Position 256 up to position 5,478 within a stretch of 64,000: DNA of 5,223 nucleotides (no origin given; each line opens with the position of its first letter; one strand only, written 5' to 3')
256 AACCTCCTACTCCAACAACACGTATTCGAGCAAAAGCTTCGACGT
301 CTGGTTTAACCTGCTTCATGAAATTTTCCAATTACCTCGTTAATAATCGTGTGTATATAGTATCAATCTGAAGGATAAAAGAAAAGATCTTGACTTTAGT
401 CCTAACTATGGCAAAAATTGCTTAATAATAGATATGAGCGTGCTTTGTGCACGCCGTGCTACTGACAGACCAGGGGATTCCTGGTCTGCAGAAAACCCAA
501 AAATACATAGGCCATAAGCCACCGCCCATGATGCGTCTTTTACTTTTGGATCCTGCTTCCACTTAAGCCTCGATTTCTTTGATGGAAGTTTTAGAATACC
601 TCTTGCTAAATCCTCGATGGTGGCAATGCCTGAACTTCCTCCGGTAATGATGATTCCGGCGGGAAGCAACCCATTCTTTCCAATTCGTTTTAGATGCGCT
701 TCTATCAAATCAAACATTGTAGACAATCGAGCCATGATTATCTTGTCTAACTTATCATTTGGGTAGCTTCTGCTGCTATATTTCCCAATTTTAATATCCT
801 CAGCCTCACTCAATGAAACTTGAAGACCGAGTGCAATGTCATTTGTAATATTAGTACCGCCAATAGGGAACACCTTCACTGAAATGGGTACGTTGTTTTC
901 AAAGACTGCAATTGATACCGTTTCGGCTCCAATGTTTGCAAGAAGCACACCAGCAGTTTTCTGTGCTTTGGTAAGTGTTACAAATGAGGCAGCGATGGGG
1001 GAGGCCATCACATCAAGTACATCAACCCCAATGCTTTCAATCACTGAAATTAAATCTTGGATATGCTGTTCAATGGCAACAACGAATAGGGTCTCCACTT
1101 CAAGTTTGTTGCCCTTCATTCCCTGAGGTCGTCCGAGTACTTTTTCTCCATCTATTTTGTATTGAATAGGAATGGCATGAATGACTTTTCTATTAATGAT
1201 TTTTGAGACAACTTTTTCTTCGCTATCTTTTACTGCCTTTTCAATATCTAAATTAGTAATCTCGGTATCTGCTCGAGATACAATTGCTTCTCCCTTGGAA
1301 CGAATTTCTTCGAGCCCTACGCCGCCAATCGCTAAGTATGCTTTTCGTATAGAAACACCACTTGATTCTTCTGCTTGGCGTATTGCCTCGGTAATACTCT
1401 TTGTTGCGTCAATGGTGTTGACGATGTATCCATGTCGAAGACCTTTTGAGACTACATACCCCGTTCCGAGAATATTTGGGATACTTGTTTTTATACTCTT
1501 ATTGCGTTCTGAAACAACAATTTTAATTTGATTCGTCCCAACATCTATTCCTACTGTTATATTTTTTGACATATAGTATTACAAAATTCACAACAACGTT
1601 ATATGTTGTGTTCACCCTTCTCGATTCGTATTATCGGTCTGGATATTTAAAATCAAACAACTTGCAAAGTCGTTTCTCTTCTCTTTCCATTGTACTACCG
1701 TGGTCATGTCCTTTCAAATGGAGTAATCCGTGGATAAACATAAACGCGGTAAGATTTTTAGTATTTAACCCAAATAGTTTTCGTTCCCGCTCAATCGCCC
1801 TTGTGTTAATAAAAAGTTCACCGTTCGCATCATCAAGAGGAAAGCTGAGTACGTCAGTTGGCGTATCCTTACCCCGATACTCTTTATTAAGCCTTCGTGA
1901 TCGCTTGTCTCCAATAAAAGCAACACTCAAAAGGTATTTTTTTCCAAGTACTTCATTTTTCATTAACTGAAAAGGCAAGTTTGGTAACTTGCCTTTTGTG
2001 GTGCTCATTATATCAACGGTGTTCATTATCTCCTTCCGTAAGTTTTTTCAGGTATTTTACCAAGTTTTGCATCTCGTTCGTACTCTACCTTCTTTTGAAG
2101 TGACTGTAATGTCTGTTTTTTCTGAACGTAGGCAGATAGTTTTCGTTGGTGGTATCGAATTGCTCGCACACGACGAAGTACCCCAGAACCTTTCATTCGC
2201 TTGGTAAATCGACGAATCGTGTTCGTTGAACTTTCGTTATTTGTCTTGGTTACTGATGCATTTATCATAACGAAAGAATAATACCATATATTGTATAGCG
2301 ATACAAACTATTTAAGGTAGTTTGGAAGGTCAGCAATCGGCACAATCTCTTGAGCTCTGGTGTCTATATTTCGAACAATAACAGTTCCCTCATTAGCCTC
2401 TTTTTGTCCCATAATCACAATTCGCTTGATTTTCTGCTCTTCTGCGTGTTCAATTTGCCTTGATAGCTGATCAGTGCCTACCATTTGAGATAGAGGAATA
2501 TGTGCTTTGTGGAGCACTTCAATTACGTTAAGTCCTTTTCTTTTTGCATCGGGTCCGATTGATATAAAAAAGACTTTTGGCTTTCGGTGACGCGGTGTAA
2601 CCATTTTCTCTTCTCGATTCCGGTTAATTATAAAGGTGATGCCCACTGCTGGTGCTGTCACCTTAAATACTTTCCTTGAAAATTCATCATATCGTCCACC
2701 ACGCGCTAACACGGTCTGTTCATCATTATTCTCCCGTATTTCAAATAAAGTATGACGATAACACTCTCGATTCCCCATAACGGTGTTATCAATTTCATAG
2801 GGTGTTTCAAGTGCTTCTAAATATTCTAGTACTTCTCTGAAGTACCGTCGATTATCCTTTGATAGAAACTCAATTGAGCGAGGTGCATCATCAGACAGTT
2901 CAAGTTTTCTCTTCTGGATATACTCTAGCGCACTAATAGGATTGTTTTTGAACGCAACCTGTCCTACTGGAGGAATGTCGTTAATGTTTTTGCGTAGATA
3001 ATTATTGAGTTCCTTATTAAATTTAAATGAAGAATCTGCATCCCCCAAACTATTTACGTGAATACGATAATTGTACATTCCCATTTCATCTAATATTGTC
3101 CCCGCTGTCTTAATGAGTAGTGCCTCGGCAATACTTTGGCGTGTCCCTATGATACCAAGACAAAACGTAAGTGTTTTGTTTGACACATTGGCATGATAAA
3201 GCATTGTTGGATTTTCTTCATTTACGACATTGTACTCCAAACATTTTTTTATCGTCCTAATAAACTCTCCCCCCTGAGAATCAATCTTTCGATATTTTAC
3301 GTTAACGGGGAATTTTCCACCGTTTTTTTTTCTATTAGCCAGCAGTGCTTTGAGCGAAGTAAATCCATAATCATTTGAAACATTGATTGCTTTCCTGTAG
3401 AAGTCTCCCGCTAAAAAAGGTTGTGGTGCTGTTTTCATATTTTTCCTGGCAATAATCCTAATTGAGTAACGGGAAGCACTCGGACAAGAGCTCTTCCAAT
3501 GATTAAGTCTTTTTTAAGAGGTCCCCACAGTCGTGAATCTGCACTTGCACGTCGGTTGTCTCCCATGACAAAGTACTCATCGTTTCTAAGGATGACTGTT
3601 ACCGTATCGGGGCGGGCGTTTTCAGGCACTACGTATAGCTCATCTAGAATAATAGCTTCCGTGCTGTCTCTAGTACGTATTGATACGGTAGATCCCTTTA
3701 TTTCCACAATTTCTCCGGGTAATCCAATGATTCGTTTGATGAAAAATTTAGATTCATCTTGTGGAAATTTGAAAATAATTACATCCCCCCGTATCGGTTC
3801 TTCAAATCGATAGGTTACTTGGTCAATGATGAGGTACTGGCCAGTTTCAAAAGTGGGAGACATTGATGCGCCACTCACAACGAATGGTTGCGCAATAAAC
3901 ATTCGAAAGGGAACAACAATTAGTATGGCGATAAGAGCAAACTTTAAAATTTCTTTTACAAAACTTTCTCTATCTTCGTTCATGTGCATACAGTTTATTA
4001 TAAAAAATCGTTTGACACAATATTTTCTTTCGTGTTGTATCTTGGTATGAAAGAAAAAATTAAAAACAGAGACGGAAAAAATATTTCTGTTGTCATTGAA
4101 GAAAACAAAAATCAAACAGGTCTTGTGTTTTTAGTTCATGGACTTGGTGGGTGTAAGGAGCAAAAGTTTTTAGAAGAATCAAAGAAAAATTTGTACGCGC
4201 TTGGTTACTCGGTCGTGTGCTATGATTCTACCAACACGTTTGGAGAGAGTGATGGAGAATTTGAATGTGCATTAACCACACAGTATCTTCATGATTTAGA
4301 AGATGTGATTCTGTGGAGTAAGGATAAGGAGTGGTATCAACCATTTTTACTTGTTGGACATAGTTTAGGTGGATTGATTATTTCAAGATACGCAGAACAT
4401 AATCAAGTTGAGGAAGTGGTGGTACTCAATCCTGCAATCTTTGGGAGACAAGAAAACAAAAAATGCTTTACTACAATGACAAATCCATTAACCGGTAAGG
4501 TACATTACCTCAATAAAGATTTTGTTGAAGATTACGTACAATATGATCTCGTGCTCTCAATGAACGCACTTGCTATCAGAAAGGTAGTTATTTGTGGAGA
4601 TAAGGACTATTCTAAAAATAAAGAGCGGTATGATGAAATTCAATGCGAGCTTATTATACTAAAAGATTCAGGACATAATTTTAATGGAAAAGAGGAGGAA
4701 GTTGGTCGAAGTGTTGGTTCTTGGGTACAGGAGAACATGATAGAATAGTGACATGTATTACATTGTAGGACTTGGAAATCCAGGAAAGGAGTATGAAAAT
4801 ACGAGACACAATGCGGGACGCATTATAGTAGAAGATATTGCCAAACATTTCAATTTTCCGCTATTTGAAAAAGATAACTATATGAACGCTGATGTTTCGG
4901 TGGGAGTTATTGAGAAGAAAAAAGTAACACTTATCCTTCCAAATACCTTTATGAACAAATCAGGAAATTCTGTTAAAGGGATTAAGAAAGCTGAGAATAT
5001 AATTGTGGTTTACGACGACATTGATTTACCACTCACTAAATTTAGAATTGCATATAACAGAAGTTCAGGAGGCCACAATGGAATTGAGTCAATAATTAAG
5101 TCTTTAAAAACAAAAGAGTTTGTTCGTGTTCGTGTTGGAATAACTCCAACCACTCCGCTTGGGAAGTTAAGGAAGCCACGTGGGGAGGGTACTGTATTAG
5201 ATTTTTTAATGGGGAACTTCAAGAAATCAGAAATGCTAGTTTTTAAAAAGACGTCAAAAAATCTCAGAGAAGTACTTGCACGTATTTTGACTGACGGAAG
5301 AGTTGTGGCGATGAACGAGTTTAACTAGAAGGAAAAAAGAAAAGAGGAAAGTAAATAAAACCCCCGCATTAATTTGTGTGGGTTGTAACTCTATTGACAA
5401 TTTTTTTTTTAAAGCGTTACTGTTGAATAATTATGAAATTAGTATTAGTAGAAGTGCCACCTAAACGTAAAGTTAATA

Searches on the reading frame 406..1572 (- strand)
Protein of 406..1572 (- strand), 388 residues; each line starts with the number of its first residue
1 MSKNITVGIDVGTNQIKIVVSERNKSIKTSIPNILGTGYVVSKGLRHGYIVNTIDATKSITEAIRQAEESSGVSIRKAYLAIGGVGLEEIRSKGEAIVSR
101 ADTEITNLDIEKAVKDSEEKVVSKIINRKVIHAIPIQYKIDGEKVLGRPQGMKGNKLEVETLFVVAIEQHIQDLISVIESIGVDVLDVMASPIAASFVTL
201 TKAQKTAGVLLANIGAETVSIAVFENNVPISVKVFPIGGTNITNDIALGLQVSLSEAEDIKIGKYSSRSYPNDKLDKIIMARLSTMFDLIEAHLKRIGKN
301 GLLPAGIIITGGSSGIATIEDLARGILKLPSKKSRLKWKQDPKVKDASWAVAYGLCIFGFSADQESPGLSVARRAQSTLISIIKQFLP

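Call 12: search_protein_families(library=pfam, proteins=[window:406-1572:-], max_evalue=0.001)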
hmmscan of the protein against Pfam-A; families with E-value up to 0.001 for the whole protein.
window:406-1572:- (388 aa): 4 families
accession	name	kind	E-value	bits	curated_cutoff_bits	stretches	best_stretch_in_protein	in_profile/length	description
PF14450.12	FtsA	-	1.6e-20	74.2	31.8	1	211-354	2-127/127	Cell division protein FtsA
PF02491.25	SHS2_FTSA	-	1.5e-13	51.3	25.4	1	90-164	7-78/79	SHS2 domain inserted in FTSA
PF11104.14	PilM_2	-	6.8e-11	42.1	27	1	8-321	1-292/340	Type IV pilus assembly protein PilM;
PF01869.26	BcrAD_BadFG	-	0.0004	20.4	31.5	0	7-110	1-97/271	BadF/BadG/BcrA/BcrD ATPase family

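Call 57: find_encoding_contigs(protein=window:406-1572:-, flank=10000, max_places=2)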
Protein window:406-1572:- (388 aa): 2 contigs read that carry it; 2 places shown.
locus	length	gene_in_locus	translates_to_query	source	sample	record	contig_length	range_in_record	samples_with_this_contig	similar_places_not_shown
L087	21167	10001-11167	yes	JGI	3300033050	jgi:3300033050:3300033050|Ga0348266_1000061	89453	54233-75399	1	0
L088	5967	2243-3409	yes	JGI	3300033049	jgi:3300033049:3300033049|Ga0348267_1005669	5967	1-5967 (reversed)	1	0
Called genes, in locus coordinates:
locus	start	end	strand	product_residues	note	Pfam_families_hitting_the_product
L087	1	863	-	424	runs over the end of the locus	PF01547:SBP_bac_1, PF13416:SBP_bac_8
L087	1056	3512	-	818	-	PF00521:DNA_topoisoIV, PF03989:DNA_gyraseA_C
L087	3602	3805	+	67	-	-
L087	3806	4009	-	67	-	-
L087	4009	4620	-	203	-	PF13483:Lactamase_B_3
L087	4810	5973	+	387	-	PF21543:CvfB_2nd (faint), PF21710:Spt6_S1 (faint), PF00575:S1 (weak), PF23459:S1_RRP5 (faint), PF00575:S1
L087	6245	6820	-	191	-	PF01195:Pept_tRNA_hydro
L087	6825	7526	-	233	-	PF12695:Abhydrolase_5 (faint), PF05057:DUF676 (weak), PF12146:Hydrolase_4, PF00561:Abhydrolase_1, PF12697:Abhydrolase_6, PF20408:Abhydrolase_11 (faint), PF05728:UPF0227 (weak)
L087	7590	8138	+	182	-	PF10502:Peptidase_S26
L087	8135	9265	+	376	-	PF03129:HGTP_anticodon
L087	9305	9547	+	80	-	-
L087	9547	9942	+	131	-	PF02130:YbeY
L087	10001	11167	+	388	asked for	PF11104:PilM_2, PF02491:SHS2_FTSA, PF14450:FtsA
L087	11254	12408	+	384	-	PF00091:Tubulin, PF12327:FtsZ_C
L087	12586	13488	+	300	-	PF00890:FAD_binding_2 (faint), PF01134:GIDA (faint), PF01266:DAO (faint), PF03486:HI0933_like (faint), PF07992:Pyr_redox_2, PF12831:FAD_oxidored (faint), PF13738:Pyr_redox_3, PF00070:Pyr_redox (weak), +1 more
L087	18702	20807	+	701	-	PF00133:tRNA-synt_1, PF09334:tRNA-synt_1g (weak), PF00133:tRNA-synt_1, PF08264:Anticodon_1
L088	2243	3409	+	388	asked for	PF11104:PilM_2, PF02491:SHS2_FTSA, PF14450:FtsA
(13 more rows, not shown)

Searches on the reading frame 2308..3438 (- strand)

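Call 12: search_protein_families(library=pfam, proteins=[window:2308-3438:-], max_evalue=0.001)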
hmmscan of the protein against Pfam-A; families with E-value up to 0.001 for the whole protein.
window:2308-3438:- (376 aa): 2 families
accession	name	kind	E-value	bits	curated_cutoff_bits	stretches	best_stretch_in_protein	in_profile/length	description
PF03129.25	HGTP_anticodon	-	8.1e-11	42.4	21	1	288-376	1-92/94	Anticodon binding domain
PF13393.11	tRNA-synt_His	-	1.3e-06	28.4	25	1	90-271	112-305/308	Histidyl-tRNA synthetase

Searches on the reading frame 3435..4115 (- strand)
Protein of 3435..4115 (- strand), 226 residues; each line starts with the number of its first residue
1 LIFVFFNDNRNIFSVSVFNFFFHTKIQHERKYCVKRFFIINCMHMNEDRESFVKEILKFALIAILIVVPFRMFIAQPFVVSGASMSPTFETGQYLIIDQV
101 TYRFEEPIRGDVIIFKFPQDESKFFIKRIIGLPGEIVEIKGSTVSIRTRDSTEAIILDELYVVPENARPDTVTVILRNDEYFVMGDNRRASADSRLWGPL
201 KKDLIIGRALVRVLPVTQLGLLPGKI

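Call 12: search_protein_families(library=pfam, proteins=[window:3435-4115:-], max_evalue=0.001)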
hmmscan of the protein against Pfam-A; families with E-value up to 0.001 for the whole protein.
window:3435-4115:- (226 aa): 2 families
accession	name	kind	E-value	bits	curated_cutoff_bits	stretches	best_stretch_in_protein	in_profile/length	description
PF10502.14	Peptidase_S26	-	3.2e-43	148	22.9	1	54-213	2-167/168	Signal peptidase, peptidase S26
PF00717.28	Peptidase_S24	-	0.00011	22.3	23.3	1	79-134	39-86/116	Peptidase S24-like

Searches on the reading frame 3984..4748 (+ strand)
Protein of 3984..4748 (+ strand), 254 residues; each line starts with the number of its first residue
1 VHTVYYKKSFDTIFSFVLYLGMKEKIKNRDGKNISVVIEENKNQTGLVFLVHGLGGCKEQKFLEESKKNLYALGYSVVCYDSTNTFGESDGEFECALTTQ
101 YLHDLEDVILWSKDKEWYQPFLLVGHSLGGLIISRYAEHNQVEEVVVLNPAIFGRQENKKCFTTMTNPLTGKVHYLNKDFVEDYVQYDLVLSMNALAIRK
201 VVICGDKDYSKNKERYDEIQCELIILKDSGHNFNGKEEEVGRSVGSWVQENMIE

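Call 12: search_protein_families(library=pfam, proteins=[window:3984-4748:+], max_evalue=0.001)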
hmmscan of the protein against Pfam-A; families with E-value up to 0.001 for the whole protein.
window:3984-4748:+ (254 aa): 8 families
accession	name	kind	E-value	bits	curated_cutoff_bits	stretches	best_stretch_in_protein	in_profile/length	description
PF12146.15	Hydrolase_4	-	7.7e-13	48.7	27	1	44-173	3-133/239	Serine aminopeptidase, S33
PF00561.26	Abhydrolase_1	-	3.5e-10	40.4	25.8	1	47-150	2-102/245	alpha/beta hydrolase fold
PF12697.13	Abhydrolase_6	-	9.4e-08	33.4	26.3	1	48-154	1-98/217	Alpha/beta hydrolase family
PF05057.20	DUF676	-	1.1e-06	28.7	20.3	1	42-211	2-170/217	Putative serine esterase (DUF676)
PF05728.18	UPF0227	-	2.3e-06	28.1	21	1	100-240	44-179/187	Uncharacterised protein family (UPF0227)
PF12695.13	Abhydrolase_5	-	7.8e-06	26.2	27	1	117-148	55-87/164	Alpha/beta hydrolase family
PF20408.4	Abhydrolase_11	-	1.2e-05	25.6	27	1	47-148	4-105/193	Alpha/beta hydrolase domain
PF02089.21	Palm_thioest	-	0.00038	20.7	26.8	1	48-190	2-144/254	Palmitoyl protein thioesterase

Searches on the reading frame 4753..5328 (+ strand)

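Call 12: search_protein_families(library=pfam, proteins=[window:4753-5328:+], max_evalue=0.001)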
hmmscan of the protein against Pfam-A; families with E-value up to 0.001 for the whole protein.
window:4753-5328:+ (191 aa): 1 family
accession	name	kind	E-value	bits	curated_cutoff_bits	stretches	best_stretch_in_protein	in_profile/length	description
PF01195.25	Pept_tRNA_hydro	-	2.5e-49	168.1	27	1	4-191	2-183/183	Peptidyl-tRNA hydrolase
